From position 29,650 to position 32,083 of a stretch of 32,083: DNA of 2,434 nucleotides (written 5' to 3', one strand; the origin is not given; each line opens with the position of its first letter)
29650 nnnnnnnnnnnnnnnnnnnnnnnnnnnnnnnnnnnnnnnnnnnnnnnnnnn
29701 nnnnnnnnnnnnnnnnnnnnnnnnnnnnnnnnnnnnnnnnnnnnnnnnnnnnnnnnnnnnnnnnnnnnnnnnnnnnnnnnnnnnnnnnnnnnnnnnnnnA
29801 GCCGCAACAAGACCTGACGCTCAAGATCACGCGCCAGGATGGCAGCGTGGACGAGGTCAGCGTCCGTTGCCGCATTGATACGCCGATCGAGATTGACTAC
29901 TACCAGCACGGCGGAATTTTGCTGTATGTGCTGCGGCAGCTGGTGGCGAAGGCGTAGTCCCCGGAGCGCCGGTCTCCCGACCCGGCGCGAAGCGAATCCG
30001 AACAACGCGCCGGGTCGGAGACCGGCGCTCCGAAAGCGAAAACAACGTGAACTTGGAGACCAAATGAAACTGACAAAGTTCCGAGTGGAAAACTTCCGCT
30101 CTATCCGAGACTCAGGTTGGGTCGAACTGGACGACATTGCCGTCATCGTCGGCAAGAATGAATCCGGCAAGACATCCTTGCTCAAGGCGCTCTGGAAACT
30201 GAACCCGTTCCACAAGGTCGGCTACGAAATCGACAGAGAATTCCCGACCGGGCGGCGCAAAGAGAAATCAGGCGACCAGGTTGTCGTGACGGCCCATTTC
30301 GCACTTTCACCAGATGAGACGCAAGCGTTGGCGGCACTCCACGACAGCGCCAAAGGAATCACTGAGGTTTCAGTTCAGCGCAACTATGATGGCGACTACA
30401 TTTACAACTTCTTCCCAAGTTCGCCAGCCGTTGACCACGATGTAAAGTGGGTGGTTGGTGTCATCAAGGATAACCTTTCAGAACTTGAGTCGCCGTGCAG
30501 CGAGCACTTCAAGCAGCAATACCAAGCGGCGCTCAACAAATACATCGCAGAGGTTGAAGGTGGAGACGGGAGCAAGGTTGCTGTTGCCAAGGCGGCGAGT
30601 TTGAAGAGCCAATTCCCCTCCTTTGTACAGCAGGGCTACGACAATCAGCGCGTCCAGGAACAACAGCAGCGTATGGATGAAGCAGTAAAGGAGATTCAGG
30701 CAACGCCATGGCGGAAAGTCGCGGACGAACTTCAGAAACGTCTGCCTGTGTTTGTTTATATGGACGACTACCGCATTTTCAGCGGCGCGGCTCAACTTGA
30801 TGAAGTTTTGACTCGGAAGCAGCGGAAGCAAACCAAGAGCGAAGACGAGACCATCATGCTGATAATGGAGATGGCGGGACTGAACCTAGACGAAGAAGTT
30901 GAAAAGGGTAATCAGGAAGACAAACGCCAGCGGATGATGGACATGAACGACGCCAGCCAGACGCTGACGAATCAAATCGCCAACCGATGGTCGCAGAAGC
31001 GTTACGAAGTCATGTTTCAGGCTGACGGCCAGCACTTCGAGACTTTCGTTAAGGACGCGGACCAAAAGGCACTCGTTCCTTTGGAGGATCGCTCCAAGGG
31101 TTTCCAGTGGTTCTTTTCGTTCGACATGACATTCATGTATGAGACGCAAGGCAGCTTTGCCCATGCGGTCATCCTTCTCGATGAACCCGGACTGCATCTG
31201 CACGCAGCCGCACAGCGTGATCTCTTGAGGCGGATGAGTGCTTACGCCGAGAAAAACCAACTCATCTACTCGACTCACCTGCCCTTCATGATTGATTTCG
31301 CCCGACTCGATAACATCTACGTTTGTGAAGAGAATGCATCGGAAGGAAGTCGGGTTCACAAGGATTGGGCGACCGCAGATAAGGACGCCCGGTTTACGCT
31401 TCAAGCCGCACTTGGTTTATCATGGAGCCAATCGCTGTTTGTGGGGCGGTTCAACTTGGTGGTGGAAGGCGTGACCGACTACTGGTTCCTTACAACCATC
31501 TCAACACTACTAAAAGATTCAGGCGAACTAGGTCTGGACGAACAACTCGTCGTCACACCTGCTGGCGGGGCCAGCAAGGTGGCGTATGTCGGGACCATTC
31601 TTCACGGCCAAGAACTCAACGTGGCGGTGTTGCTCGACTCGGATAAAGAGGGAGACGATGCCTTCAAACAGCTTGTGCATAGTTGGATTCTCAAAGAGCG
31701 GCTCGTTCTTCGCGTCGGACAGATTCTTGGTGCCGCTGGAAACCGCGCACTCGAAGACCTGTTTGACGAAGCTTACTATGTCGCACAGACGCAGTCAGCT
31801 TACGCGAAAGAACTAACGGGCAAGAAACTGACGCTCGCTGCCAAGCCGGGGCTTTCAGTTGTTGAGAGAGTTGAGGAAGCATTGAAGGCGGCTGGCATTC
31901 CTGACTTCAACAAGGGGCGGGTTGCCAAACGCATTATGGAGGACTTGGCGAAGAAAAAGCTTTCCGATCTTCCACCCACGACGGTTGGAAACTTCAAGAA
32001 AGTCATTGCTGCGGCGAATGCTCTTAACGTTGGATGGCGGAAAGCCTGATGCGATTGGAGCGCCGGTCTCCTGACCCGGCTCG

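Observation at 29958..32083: Single-gene ABC-ATPase/Toprim (OLD-family) nuclease cassette, lower in GC and bracketed by the same palindromic repeat, inserted after acnA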

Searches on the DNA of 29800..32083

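Call 44: search_rna_families(source=window, start=29800, end=32083, threshold=evalue, max_evalue=1)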
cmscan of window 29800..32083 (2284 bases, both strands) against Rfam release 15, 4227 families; matches with E-value up to 1: 5.
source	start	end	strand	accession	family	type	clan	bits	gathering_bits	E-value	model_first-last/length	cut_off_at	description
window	29965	30029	-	RF03878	mir-B6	Gene; miRNA;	-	33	89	0.053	1-83/83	no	mir-B6 microRNA precursor family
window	29965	30029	+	RF03878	mir-B6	Gene; miRNA;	-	32.3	89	0.072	1-83/83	no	mir-B6 microRNA precursor family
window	29967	30027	-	RF03622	mir-731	Gene; miRNA;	-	24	70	0.19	1-90/90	no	mir-731 microRNA precursor family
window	29964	30032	+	RF04203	MIR1144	Gene; miRNA;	-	22.5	90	0.43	1-197/197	no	MIR1144 microRNA precursor family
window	29963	30031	-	RF01390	isrG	Gene; sRNA;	-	13.5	100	0.87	120-214/279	no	isrG Hfq binding RNA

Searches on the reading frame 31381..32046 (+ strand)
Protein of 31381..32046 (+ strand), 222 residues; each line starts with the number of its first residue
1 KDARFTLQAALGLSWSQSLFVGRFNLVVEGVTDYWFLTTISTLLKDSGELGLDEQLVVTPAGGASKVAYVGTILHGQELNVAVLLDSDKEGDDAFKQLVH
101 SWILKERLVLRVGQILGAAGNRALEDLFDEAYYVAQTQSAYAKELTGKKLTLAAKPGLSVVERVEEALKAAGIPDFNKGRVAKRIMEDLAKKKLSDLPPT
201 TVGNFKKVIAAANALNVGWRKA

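Call 89: predict_structure(alignment_id=A2)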
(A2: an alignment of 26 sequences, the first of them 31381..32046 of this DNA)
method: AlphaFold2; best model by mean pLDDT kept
length: 222 residues; sequences in the alignment: 26
mean_pLDDT: 91.0   pTM: 0.85
mean pLDDT of the five models: 91.0, 90.7, 90.6, 89.9, 89.9
residues with pLDDT >= 90: 181; 70-90: 20; 50-70: 19; < 50: 2
segments of 3 or more residues with pLDDT < 50: none
pLDDT, mean of each block of 10 residues (from residue 1): 55 57 90 96 97 95 89 90 97 95 94 95 97 97 91 92 96 93 96 97 98 96 91
secondary structure, 60 per line:
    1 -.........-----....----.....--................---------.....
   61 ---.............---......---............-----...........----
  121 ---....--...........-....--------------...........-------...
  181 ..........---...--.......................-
elements in order: H2-10 H16-19 E24-28 H31-46 E56-60 H64-76 E80-85 H89-100 E109-111 H112-116 H124-127 H130-140 H142-145 H160-170 H178-190 H199-221

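Call 91: fold_search(model_id=the predicted structure, library=pdb)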
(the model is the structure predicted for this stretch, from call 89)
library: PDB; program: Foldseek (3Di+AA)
matches with E <= 10: 1069; with E <= 0.001: 0
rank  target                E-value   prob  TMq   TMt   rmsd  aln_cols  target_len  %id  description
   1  6p74                  1.2e-02  0.96  0.34  0.17  12.4       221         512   14  OLD nuclease from Thermus Scotoductus (released 2020-01-29)
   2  8j4t_A                5.9e-02  0.75  0.37  0.21   9.0       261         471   12  GajA-GajB complex (released 2024-02-21)
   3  3vrh                  6.6e-02  0.14  0.17  0.14  16.3       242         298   16  Crystal structure of ph0300 (released 2013-03-13)
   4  9v4b_B                7.4e-02  0.20  0.22  0.22  16.5       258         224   15  Selective Production of Versatile L-Glyceraldehyde from C1 and/or C2 aldehydes (released 2025-11-12)
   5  3jy6_B                7.8e-02  0.57  0.31  0.27   9.2       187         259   12  Crystal structure of LacI Transcriptional regulator from Lactobacillus brevis (released 2009-10-13)
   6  2qm8_A                9.8e-02  0.12  0.20  0.16  16.8       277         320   12  MeaB, A Bacterial Homolog of MMAA, in the Nucleotide Free Form (released 2007-08-28)
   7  9v4b_C                1.1e-01  0.14  0.20  0.20  16.7       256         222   14  Selective Production of Versatile L-Glyceraldehyde from C1 and/or C2 aldehydes (released 2025-11-12)
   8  7tjy_C                1.2e-01  0.12  0.20  0.11  16.1       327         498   10  Yeast ATP synthase State 1catalytic(a) without exogenous ATP backbone model (released 2022-04-20)
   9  8k8i                  1.4e-01  0.25  0.25  0.26  18.3       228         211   13  De novo design protein -N14 (released 2024-07-31)
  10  4zmr_A                1.4e-01  0.20  0.24  0.25  19.6       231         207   12  Structural characterization of the full-length response regulator spr1814 in complex with a phosphate analogue reveals (released 2016-04-27)
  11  1r8j_A                1.5e-01  0.30  0.26  0.22  14.7       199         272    8  Crystal Structure of Circadian Clock Protein KaiA from Synechococcus elongatus (released 2004-06-01)
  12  5ikn_G                1.6e-01  0.84  0.28  0.14   4.1        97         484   22  Crystal Structure of the T7 Replisome in the Absence of DNA (released 2016-12-07)
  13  2o20_A                1.6e-01  0.38  0.28  0.24   8.2       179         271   14  Crystal structure of transcription regulator CcpA of Lactococcus lactis (released 2007-03-27)
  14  4kq6_E                1.8e-01  0.44  0.30  0.38   9.0       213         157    9  Product complex of lumazine synthase from candida glabrata (released 2013-05-29)
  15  4v7g_A1               1.9e-01  0.47  0.23  0.31   7.5       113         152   14  Crystal Structure of Lumazine Synthase from Bacillus Anthracis (released 2014-07-09)
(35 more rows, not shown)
